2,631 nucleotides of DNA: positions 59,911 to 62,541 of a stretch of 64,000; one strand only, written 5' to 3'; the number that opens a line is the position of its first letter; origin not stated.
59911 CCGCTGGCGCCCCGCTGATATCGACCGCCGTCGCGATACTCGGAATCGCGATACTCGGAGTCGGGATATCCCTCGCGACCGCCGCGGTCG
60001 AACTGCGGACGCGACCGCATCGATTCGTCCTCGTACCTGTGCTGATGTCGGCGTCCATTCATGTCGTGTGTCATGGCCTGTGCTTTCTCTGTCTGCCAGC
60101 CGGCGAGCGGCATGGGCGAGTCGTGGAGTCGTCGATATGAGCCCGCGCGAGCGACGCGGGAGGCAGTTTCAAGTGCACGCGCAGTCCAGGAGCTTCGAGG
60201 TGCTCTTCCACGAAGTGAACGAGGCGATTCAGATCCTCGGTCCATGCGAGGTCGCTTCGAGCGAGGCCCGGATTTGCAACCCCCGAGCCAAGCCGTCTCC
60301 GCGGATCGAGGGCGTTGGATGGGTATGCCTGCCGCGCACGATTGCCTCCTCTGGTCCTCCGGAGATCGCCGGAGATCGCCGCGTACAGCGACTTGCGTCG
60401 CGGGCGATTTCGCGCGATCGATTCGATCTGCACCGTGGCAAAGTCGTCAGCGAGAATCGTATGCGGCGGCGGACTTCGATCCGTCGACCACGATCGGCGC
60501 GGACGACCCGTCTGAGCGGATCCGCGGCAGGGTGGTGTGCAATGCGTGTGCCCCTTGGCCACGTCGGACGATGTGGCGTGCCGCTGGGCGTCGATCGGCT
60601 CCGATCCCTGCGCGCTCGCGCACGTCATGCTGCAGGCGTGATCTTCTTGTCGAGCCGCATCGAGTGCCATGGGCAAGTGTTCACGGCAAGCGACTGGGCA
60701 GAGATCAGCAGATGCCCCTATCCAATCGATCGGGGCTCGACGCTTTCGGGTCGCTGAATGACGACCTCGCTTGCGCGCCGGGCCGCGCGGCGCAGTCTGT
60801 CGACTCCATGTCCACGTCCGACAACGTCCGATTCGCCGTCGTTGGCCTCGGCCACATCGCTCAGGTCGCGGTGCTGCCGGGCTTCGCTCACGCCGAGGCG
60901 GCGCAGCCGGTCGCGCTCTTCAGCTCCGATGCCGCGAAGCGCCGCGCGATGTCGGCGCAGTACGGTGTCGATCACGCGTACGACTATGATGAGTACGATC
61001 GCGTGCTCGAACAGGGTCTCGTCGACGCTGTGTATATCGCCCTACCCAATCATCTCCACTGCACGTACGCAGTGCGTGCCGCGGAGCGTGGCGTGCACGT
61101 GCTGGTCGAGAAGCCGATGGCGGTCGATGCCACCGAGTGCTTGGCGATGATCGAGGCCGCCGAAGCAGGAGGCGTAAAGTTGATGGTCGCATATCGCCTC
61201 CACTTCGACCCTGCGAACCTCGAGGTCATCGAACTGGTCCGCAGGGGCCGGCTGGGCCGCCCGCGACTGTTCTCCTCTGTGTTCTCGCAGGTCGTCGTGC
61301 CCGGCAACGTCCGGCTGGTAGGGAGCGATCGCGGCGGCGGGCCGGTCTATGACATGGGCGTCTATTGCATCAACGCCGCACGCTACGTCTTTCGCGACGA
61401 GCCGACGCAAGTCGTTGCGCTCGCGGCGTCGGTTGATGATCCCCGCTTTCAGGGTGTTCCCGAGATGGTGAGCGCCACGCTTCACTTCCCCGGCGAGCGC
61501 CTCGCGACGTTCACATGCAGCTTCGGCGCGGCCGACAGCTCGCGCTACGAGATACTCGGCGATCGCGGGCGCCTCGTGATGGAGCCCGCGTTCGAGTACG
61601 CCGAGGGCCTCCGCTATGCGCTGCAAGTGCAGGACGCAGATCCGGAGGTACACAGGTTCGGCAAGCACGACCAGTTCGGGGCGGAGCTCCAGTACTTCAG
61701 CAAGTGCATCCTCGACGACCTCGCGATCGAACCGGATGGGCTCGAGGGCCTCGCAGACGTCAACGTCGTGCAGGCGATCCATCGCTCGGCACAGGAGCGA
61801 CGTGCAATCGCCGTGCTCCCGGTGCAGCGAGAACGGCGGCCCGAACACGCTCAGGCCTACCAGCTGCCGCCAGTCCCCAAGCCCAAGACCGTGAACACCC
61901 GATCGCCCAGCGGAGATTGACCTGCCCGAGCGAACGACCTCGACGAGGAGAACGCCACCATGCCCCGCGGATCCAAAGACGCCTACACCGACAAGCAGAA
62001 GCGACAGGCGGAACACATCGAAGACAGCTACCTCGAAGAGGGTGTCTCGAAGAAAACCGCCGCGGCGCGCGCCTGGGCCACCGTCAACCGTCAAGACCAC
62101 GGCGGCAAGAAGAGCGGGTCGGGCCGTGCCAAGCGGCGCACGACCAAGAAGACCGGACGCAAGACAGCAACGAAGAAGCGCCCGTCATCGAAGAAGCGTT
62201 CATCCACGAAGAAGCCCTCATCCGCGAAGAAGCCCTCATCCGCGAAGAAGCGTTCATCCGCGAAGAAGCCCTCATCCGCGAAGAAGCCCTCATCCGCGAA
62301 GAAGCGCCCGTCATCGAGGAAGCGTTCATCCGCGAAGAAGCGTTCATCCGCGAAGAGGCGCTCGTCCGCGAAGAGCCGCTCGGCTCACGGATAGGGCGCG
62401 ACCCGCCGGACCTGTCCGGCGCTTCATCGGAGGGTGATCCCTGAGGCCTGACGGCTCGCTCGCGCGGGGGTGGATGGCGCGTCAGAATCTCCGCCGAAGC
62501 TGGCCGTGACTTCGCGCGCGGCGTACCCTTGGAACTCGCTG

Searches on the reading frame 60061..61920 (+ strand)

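Call 3: search_protein_families(library=pfam, proteins=[window:60061-61920:+], max_evalue=0.1)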
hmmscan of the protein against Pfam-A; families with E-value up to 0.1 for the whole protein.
window:60061-61920:+ (619 aa): 3 families
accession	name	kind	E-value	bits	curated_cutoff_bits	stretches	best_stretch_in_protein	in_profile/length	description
PF01408.29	GFO_IDH_MocA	-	1.2e-25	90.9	24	1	256-378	1-120/120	Oxidoreductase family, NAD-binding Rossmann fold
PF22725.1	GFO_IDH_MocA_C3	-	7.3e-24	84.6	27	1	388-505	3-123/124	GFO/IDH/MocA C-terminal domain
PF02894.22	GFO_IDH_MocA_C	-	2.4e-14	54.1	22.9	1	391-584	2-217/218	Oxidoreductase family, C-terminal alpha/beta domain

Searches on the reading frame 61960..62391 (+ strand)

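Call 58: search_protein_families(library=ncbifam, proteins=[window:61960-62391:+], max_evalue=0.01)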
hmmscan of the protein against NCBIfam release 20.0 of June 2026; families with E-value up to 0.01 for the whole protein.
window:61960-62391:+ (144 aa): 0 families

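Call 59: search_protein_families(library=pfam, proteins=[window:61960-62391:+], max_evalue=0.01)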
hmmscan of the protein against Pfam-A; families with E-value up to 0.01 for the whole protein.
window:61960-62391:+ (144 aa): 1 family
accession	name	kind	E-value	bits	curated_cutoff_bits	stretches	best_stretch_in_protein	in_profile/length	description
PF19007.6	DUF5736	-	0.0093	15.7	27.4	0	23-79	104-160/240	Domain of unknown function (DUF5736)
